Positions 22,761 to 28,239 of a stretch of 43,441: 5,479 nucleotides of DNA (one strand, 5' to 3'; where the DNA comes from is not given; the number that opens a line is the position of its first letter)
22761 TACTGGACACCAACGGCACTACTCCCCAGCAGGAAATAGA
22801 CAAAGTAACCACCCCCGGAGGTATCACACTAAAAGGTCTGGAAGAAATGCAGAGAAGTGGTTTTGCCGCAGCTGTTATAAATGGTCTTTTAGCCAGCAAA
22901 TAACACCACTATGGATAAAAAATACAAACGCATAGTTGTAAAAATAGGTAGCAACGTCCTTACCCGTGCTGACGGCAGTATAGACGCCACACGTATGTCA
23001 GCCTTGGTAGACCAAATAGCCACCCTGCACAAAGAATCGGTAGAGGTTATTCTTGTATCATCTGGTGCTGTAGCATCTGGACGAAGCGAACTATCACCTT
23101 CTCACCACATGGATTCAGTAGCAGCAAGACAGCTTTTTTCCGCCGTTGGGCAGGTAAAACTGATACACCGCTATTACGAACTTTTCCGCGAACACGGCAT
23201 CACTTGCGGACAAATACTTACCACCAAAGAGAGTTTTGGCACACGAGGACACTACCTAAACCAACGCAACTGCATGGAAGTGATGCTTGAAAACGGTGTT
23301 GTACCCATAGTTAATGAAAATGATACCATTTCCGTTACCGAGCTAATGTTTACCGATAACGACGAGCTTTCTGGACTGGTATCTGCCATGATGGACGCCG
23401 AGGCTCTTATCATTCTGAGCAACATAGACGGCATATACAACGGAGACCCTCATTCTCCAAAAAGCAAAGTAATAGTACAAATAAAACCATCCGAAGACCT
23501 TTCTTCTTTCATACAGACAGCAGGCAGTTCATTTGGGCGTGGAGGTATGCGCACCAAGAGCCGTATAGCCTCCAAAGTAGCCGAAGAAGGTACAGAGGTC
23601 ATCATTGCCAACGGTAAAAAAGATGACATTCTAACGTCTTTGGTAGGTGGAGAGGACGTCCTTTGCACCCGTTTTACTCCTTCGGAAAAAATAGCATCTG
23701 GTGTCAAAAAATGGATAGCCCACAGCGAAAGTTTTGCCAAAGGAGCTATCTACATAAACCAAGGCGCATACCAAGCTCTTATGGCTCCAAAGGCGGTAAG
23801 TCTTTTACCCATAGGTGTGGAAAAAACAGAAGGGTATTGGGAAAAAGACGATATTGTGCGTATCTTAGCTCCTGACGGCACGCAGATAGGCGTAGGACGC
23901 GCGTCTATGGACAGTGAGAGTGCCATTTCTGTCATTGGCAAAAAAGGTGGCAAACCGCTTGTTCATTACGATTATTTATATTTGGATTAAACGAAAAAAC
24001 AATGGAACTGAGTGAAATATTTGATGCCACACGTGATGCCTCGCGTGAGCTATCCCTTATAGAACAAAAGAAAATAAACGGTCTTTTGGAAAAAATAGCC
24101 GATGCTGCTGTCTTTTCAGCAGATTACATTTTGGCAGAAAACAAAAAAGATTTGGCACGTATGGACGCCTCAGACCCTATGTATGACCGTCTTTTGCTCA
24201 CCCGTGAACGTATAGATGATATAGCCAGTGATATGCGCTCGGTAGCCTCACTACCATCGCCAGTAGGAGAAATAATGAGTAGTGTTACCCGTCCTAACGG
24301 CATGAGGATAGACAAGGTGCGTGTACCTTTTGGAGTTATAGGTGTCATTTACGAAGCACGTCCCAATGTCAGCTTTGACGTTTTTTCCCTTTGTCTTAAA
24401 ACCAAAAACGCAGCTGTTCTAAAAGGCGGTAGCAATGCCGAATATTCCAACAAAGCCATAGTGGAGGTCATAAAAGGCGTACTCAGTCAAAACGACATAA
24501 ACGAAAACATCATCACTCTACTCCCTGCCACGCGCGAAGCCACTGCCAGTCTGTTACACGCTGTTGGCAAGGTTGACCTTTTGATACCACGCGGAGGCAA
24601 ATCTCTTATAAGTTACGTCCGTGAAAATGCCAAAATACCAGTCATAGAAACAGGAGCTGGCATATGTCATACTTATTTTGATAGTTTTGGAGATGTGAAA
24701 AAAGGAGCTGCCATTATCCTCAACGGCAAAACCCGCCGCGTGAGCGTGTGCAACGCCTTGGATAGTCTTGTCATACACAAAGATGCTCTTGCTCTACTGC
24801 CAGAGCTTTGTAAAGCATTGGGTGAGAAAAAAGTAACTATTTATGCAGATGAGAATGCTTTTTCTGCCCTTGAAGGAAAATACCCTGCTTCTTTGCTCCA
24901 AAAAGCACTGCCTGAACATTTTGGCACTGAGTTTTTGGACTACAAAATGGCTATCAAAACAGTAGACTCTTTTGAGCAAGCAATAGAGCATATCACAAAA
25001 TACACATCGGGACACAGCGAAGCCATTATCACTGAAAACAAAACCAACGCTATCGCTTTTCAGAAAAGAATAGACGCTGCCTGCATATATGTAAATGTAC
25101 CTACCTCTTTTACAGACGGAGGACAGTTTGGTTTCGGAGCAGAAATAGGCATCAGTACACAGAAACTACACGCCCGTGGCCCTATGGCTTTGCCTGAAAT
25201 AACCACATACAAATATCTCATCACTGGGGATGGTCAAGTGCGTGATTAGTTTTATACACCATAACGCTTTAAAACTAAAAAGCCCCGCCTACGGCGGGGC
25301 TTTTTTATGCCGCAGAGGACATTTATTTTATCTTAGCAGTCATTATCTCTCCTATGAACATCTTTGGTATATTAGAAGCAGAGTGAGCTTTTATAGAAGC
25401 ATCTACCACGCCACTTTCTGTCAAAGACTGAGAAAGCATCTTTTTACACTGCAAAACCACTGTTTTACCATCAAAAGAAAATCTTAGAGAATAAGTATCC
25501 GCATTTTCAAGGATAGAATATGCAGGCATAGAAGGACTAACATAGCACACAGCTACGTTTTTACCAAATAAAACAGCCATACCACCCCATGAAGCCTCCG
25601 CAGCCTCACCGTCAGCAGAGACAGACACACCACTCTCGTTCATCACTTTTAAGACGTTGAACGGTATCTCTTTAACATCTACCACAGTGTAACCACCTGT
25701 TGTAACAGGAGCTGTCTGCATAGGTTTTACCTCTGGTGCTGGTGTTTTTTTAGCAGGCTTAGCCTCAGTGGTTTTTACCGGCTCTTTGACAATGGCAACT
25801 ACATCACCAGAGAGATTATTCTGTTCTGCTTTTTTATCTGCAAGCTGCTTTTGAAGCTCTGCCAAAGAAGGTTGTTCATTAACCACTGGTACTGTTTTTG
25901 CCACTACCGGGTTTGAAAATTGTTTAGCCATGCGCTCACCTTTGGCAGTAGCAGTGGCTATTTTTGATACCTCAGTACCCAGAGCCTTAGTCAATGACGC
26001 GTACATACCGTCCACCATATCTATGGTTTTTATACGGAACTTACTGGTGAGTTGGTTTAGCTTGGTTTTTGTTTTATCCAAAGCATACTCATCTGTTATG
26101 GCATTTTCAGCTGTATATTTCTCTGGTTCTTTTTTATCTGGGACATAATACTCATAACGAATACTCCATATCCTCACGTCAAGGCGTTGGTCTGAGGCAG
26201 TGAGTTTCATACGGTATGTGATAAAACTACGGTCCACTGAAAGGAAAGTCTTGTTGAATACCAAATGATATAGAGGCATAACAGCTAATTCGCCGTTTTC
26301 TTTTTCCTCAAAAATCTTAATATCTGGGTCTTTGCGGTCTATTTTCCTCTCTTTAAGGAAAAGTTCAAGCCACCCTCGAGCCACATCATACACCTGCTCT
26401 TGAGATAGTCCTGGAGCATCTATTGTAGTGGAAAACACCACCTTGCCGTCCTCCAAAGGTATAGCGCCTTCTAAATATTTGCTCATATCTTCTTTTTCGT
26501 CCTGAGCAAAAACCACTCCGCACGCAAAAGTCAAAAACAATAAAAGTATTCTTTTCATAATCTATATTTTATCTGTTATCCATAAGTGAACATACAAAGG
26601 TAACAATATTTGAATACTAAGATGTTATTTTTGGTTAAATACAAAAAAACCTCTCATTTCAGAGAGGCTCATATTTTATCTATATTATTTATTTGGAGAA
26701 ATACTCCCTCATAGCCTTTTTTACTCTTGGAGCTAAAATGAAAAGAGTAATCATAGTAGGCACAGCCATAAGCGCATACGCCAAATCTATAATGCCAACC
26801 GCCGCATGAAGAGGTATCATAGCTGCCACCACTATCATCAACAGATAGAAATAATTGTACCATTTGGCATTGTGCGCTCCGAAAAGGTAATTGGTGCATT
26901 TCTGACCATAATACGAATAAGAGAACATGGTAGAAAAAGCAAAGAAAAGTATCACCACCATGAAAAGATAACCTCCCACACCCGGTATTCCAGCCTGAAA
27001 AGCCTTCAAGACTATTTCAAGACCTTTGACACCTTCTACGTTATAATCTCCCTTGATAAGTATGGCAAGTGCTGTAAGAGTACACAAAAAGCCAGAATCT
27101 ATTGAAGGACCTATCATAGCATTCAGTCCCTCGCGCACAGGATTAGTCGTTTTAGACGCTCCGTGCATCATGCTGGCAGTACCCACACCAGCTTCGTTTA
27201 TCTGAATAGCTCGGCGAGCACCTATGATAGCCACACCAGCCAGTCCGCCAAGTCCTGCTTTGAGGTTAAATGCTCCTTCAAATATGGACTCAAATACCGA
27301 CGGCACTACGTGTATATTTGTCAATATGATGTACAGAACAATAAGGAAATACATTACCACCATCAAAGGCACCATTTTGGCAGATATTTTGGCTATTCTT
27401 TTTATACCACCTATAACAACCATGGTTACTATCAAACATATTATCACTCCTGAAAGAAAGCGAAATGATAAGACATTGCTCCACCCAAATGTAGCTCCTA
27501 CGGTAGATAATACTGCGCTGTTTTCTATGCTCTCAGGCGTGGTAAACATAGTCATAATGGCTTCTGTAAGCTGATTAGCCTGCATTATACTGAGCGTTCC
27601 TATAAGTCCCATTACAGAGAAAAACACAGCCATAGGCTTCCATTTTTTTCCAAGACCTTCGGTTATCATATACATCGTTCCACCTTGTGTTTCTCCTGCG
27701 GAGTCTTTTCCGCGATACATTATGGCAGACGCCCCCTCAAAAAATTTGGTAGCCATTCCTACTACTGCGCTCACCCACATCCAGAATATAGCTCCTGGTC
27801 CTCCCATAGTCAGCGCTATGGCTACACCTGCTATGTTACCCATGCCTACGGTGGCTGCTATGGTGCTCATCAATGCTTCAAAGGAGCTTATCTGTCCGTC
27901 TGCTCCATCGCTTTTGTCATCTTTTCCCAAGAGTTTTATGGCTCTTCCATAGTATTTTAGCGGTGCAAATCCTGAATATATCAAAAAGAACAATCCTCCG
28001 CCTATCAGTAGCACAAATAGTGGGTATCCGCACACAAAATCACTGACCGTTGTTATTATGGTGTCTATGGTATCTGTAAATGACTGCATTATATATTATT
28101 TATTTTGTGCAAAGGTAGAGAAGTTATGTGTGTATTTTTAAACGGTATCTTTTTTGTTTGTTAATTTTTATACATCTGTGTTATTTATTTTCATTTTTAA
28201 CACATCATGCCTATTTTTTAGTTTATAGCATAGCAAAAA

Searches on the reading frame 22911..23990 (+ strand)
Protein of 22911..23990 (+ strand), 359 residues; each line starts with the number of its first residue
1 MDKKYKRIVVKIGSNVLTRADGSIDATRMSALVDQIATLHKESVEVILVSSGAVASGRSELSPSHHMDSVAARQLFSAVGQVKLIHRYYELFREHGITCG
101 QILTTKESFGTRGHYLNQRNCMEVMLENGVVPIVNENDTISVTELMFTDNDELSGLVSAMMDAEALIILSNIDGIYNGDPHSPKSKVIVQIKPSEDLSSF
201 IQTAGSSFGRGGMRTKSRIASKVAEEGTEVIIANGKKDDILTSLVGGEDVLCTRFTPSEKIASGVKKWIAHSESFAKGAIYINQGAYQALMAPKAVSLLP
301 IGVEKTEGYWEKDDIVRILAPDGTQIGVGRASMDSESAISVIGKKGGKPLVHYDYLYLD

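Call 10: search_protein_families(library=pfam, proteins=[window:22911-23990:+], max_evalue=0.01)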
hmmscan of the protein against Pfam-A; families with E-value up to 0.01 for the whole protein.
window:22911-23990:+ (359 aa): 2 families
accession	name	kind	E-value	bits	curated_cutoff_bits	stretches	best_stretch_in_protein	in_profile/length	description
PF00696.33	AA_kinase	-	5.6e-44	151.1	24.9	1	6-234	1-234/234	Amino acid kinase family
PF01472.26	PUA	-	4.1e-13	49.5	24.8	1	278-345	1-66/74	PUA domain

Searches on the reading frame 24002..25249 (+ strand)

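Call 10: search_protein_families(library=pfam, proteins=[window:24002-25249:+], max_evalue=0.01)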
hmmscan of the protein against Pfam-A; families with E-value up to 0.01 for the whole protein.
window:24002-25249:+ (415 aa): 1 family
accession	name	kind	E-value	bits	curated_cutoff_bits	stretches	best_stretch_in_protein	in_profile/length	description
PF00171.27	Aldedh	-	9.4e-12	44.6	23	2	317-377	375-436/461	Aldehyde dehydrogenase family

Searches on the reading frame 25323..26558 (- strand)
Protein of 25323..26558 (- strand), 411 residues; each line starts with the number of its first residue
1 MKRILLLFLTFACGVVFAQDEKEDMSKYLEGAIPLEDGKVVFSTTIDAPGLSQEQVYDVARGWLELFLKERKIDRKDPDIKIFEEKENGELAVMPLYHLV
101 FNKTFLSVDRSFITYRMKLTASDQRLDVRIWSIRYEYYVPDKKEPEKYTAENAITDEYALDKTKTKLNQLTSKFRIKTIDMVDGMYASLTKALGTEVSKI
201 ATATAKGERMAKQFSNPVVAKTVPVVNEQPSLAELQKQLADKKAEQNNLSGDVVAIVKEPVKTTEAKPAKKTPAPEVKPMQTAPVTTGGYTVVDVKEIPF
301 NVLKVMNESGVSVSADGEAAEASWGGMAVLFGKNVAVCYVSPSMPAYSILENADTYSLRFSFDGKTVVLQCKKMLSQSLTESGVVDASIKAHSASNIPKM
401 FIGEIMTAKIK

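Call 10: search_protein_families(library=pfam, proteins=[window:25323-26558:-], max_evalue=0.01)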
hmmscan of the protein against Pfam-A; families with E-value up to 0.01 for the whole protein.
window:25323-26558:- (411 aa): 1 family
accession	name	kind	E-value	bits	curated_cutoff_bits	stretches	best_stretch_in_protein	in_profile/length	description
PF14730.11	DUF4468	-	2e-15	57.4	22.6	1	42-137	1-92/92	Domain of unknown function (DUF4468) with TBP-like fold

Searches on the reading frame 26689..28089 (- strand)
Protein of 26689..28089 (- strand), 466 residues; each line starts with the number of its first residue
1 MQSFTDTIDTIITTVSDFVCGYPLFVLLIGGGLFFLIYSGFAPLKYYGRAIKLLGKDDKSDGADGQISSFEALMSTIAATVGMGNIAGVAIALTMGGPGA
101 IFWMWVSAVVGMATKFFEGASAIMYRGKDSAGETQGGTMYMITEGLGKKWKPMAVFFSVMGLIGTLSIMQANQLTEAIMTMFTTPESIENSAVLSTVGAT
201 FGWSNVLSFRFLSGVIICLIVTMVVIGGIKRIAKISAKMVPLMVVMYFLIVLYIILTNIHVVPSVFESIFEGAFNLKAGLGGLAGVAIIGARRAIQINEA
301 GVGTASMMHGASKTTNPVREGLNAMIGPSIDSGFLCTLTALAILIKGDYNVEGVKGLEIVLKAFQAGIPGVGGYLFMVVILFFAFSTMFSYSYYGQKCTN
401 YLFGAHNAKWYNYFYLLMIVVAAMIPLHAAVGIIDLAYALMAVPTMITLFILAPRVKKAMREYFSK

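Call 9: search_protein_families(library=pfam, proteins=[window:26689-28089:-], max_evalue=0.01)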
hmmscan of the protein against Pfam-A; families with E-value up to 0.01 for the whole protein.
window:26689-28089:- (466 aa): 1 family
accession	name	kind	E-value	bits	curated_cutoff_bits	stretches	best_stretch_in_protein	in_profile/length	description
PF01235.23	Na_Ala_symp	-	5.2e-111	372.1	24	1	60-465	6-381/392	Sodium:alanine symporter family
